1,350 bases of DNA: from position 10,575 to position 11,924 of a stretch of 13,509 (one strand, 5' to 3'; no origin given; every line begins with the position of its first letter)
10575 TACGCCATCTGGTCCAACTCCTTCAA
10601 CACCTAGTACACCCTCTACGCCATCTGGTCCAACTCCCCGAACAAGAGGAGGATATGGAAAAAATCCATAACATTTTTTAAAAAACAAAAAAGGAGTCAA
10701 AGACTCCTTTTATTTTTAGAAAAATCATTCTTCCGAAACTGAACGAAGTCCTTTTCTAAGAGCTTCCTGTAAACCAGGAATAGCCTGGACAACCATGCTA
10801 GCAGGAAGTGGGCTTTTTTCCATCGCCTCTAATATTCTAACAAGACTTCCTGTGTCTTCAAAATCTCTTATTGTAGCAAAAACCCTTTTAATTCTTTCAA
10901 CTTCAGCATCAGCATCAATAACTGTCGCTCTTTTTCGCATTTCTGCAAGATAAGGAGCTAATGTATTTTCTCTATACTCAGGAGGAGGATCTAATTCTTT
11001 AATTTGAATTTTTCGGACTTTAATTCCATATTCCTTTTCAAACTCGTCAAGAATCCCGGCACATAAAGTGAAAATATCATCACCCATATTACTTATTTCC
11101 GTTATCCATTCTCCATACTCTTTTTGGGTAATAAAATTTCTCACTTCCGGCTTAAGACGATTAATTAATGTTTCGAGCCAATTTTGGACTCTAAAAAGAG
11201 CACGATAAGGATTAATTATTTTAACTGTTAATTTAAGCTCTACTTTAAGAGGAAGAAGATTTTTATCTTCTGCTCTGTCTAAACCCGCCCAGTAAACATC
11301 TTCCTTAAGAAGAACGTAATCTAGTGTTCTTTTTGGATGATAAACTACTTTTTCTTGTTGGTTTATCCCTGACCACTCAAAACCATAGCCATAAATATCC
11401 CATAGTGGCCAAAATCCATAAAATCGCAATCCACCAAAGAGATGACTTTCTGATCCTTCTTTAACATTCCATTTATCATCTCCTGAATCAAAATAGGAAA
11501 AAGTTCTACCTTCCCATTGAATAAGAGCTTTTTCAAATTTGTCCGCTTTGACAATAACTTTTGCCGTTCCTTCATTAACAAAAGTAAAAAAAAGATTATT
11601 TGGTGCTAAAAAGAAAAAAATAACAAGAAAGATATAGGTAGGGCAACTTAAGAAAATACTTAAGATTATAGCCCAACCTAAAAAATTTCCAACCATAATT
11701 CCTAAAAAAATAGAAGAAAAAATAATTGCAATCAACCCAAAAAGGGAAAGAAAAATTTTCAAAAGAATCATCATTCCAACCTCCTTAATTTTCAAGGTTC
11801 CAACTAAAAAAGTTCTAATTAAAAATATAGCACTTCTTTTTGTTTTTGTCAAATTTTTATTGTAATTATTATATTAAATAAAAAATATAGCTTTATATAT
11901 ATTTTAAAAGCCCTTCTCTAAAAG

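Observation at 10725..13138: Tandem SPFH/band-7 paralogs, each behind a copy of the same 70-bp promoter element; the second has a ~200-nt leader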

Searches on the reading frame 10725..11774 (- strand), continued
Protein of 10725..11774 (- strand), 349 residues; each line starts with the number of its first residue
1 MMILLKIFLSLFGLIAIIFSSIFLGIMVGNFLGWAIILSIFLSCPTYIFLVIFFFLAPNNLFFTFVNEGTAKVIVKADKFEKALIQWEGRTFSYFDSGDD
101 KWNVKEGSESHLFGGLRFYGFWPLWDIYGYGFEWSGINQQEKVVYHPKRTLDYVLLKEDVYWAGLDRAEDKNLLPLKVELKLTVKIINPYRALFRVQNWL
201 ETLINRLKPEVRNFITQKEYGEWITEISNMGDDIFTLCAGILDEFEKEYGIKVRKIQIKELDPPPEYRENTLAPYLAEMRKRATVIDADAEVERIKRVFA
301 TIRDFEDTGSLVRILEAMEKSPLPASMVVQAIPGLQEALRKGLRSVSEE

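Call 47: find_related_loci(query=A3, collection=genome_contigs, flank=6000)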
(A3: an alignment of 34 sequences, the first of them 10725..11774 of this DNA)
Query A3 (349 aa) in genome_contigs; peptide patterns used: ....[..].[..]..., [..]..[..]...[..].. (x = any residue, [..] = any of these).
92 stretches matched a pattern; 45 encode a relative of the query (tblastn E <= 1e-3); 45 distinct loci.
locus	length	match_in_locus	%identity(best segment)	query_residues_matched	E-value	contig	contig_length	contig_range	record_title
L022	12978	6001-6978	51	16-340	8e-106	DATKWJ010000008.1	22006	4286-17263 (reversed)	MAG TPA_asm: Patescibacteria group bacterium isolate SMAG_U14160 k141_3118019, whole genome shotgun sequence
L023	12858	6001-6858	53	49-340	1e-104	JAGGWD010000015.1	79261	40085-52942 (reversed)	MAG: bacterium isolate AUK117 PB_MBMC_071_c_000000000001, whole genome shotgun sequence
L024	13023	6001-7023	49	12-340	2e-102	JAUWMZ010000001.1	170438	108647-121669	MAG: Candidatus Nealsonbacteria bacterium isolate CSMAG_2411 CSMAG_2411_k141_17093_length_170438_cov_23.9941, whole geno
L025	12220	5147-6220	47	1-340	8e-98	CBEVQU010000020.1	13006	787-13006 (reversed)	MAG TPA_asm: uncultured bacterium isolate SRR24791474_concoct_33 genome assembly, contig: ERZ25515408.972, whole genome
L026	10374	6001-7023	45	14-341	8e-92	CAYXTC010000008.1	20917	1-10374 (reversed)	MAG TPA_asm: uncultured Candidatus Saccharibacteria bacterium isolate SRP141376_co2_63 genome assembly, contig: NODE_527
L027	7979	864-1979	41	18-340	2e-90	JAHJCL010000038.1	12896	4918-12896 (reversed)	MAG: Patescibacteria group bacterium isolate Modern_marine.mb.304 Modern_marine.mb.304_k141_2196823, whole genome shotgu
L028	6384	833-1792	47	7-333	5e-90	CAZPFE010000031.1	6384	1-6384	MAG TPA_asm: uncultured Candidatus Saccharibacteria bacterium isolate SRP141559_co1_270 genome assembly, contig: NODE_76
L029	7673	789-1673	48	38-339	3e-89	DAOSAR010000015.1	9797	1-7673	MAG TPA_asm: Candidatus Pacearchaeota archaeon isolate AMR_MDS_1904 NODE_4543_length_9797_cov_31.745740, whole genome sh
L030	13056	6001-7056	42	7-343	8e-85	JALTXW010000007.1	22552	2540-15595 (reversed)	MAG: Candidatus Parcubacteria bacterium isolate S141_metabat2_scaf2bin.013 S141_NODE_1699_length_22552_cov_3.438261, who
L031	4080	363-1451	40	18-341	1e-81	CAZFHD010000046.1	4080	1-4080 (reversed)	MAG TPA_asm: uncultured Candidatus Saccharibacteria bacterium isolate binchicken_co196_455 genome assembly, contig: NODE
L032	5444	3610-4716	41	33-339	7e-80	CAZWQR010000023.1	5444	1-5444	MAG TPA_asm: uncultured Candidatus Saccharibacteria bacterium isolate binchicken_co19_563 genome assembly, contig: NODE_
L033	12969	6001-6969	43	27-337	1e-78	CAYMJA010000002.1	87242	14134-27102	MAG TPA_asm: uncultured Candidatus Saccharibacteria bacterium isolate SRP214966_co5_52 genome assembly, contig: NODE_77_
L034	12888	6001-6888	44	51-328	9e-74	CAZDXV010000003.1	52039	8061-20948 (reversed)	MAG TPA_asm: uncultured Candidatus Saccharibacteria bacterium isolate SRP141376_co2_224 genome assembly, contig: NODE_15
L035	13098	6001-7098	39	2-341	3e-67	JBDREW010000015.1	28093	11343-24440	MAG: Candidatus Nealsonbacteria bacterium isolate MEGAHIT-group-1.334 k141_7167567, whole genome shotgun sequence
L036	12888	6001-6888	42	1-278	2e-67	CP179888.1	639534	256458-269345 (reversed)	MAG: Candidatus Nealsonbacteria bacterium isolate ER9H13parc1 chromosome, complete genome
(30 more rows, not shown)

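Call 78: predict_structure(alignment_id=A3)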
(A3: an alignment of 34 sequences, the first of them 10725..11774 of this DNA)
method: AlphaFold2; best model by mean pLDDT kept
length: 349 residues; sequences in the alignment: 34
mean_pLDDT: 87.2   pTM: 0.72
mean pLDDT of the five models: 87.2, 85.1, 84.8, 84.7, 75.7
residues with pLDDT >= 90: 194; 70-90: 113; 50-70: 41; < 50: 1
segments of 3 or more residues with pLDDT < 50: none
pLDDT, mean of each block of 10 residues (from residue 1): 76 81 79 84 88 89 94 93 95 96 93 89 92 92 93 95 94 96 97 93 97 96 92 97 97 97 91 84 88 81 68 70 63 64 55
secondary structure, 60 per line:
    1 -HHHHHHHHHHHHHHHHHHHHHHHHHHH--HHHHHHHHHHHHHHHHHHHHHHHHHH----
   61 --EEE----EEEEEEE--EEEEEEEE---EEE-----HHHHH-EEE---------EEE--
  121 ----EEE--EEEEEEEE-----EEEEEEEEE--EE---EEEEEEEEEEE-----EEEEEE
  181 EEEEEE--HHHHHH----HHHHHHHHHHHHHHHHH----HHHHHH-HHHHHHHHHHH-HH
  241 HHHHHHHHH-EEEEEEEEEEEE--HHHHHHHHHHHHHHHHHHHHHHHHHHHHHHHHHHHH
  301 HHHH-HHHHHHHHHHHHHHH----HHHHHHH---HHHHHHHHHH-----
elements in order: H2-28 H31-56 E63-65 E70-76 E79-86 E90-92 H98-102 E104-106 E116-118 E125-127 E130-137 E143-151 E159-169 E175-186 H189-194 H199-215 H220-225 H227-237 H239-249 E251-262 H265-304 H306-320 H325-331 H335-344
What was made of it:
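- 10725..11774 (-): SPFH1: 349-aa SPFH/Band-7 protein with two N-terminal TM helices, an SPFH domain and a long coiled-coil helix. It belongs to a conserved Patescibacteria family. AF2 pLDDT 87 (call 78).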

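Call 82: fold_search(model_id=the predicted structure, library=pdb)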
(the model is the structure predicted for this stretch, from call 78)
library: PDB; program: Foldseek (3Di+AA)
matches with E <= 10: 293; with E <= 0.001: 62
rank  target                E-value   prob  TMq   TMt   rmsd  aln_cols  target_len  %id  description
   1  9z7u_C                9.6e-11  1.00  0.40  0.50  13.6       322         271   15  Human Stomatin - C8 Symmetry (released 2026-02-25)
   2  9z7u_B                1.1e-10  1.00  0.40  0.50  12.8       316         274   15  Human Stomatin - C8 Symmetry (released 2026-02-25)
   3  9oh9_A                5.4e-10  1.00  0.37  0.49  12.2       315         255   16  Human Stomatin Complex in Native Membrane Vesicles (released 2025-08-13)
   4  8z5g_A                8.2e-10  1.00  0.37  0.46  26.0       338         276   18  Cryo-EM structure of E.coli SPFH-NfeD family protein complex QmcA-YbbJ (released 2024-08-21)
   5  9oh9_B                9.2e-10  1.00  0.39  0.51  11.8       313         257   16  Human Stomatin Complex in Native Membrane Vesicles (released 2025-08-13)
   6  9cz2_XA               1.8e-09  1.00  0.41  0.50  18.6       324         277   15  Cryo-EM structure of a nautilus-like HflK/C assembly in complex with FtsH AAA protease (released 2024-11-13)
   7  9bw5_A                2.6e-09  1.00  0.40  0.20  14.3       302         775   13  Human Vault Cage (released 2025-02-05)
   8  9bw6_A                3.1e-09  1.00  0.42  0.20  14.4       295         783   14  Human Vault Cage in complex with PARP4 (released 2025-02-05)
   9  7vhq_E                4.1e-09  1.00  0.43  0.54  20.2       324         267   14  Structural insights into the membrane microdomain organization by SPFH family proteins (released 2022-01-19)
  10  9mxv_A                4.4e-09  1.00  0.42  0.20  17.2       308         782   13  Human Vault Cage in complex with ADP (released 2025-02-05)
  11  9r86_A0               4.9e-09  1.00  0.41  0.21  16.9       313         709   13  Major Vault Protein from Human Brain (released 2025-07-02)
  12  8rrh_B                5.2e-09  1.00  0.38  0.43  13.8       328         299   13  The human prohibitin complex (released 2024-12-18)
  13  9z4w_1                5.8e-09  1.00  0.39  0.18  14.0       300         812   13  Cryo-EM structure of rabbit major vault protein complex (released 2026-01-21)
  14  9z4w_0                8.3e-09  1.00  0.40  0.19  14.1       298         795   13  Cryo-EM structure of rabbit major vault protein complex (released 2026-01-21)
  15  7vhq_G                1.1e-08  1.00  0.41  0.46  18.4       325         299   17  Structural insights into the membrane microdomain organization by SPFH family proteins (released 2022-01-19)
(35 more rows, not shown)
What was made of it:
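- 10725..11774 (-): Foldseek top hits are stomatin, QmcA and HflK/C (call 82).
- Closest known: Stomatin / QmcA-type bacterial SPFH. Same: Foldseek top hits for SPFH1 are human stomatin and E. coli QmcA (call 82).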

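Call 94: search_protein_families(library=padloc, proteins=[window:10725-11774:-], max_evalue=0.01)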
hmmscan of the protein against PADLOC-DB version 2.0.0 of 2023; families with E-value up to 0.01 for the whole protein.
window:10725-11774:- (349 aa): 0 families

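Call 95: search_protein_families(library=pfam, proteins=[L014:7194-9344:-, L021:3461-5473:-, L020:1027-3315:-, L011:5385-5810:-], max_evalue=0.01)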
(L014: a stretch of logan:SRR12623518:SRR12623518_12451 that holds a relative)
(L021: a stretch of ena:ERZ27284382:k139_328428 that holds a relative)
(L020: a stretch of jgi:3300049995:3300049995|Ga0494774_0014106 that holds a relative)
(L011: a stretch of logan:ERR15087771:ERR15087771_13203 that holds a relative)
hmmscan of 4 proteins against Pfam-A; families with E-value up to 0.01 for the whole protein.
L014:7194-9344:- (716 aa): 1 family
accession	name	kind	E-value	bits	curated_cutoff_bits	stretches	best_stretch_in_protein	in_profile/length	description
PF19597.4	TrbL_4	-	0.00046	20.1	27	1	118-287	46-206/276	Conjugal transfer protein TrbL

L021:3461-5473:- (670 aa): 1 family
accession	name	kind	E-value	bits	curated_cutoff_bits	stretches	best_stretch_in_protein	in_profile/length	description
PF04610.19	TrbL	-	8.3e-05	22.9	25.9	1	137-312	20-204/215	TrbL/VirB6 plasmid conjugal transfer protein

L020:1027-3315:- (762 aa): 0 families

L011:5385-5810:- (141 aa): 0 families

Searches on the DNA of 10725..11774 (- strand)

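Call 99: search_rna_families(sources=[L021, L029, L050, L067, L019, L013], threshold=evalue, max_evalue=1)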
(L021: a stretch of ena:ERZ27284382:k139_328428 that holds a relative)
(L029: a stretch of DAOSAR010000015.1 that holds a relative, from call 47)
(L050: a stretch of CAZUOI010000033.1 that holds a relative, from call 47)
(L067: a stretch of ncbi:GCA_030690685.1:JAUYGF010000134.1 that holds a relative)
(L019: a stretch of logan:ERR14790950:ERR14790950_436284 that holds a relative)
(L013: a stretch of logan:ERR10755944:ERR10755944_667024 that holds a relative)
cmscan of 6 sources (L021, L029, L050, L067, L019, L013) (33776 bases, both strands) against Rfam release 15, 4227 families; matches with E-value up to 1: 3.
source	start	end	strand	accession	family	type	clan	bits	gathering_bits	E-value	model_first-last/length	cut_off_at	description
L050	4414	4497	-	RF00005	tRNA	Gene; tRNA;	CL00001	53.9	29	4.4e-09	1-71/71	no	tRNA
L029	7532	7583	-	RF03956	mir-737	Gene; miRNA;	-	29.1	60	0.74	1-63/63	no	mir-737 microRNA precursor family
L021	3408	3470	-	RF00690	MIR408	Gene; miRNA;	-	22.7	64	0.23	1-126/126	no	MIR408 microRNA precursor family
